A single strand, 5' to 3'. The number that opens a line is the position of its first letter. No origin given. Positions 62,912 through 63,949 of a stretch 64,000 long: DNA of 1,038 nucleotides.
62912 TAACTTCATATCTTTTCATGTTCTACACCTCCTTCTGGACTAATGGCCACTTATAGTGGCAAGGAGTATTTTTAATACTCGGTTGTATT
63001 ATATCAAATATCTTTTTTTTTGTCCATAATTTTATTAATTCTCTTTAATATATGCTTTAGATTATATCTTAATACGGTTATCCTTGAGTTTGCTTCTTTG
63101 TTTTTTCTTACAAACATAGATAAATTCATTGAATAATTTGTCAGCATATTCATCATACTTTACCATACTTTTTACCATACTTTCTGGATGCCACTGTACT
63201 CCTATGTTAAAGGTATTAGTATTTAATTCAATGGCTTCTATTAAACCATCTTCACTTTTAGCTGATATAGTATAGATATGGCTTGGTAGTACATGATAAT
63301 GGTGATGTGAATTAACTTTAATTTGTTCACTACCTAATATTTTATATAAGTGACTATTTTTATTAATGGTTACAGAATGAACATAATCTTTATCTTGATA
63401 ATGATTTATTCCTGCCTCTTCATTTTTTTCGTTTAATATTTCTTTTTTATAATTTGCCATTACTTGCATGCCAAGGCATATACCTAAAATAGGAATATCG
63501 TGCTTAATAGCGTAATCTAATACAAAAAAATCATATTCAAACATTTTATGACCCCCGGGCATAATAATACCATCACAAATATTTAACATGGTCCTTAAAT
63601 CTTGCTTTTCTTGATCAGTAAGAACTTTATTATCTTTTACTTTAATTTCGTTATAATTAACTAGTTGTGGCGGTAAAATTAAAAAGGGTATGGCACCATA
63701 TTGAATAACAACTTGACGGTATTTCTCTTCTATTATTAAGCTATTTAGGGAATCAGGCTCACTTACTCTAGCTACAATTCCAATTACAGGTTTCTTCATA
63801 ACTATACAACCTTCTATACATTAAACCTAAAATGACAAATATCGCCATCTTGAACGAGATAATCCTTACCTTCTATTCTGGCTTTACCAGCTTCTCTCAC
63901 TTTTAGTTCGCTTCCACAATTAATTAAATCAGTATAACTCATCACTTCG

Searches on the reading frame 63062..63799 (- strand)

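Call 67: search_protein_families(library=pfam, proteins=[window:63062-63799:-], max_evalue=0.00001)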
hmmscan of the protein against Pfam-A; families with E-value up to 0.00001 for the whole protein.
window:63062-63799:- (245 aa): 2 families
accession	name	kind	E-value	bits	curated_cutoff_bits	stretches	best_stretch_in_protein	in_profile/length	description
PF07722.19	Peptidase_C26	-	2.9e-30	106.1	20.5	1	89-206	93-219/219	Peptidase C26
PF00117.34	GATase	-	2.4e-19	70.2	22.8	1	63-210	34-176/190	Glutamine amidotransferase class-I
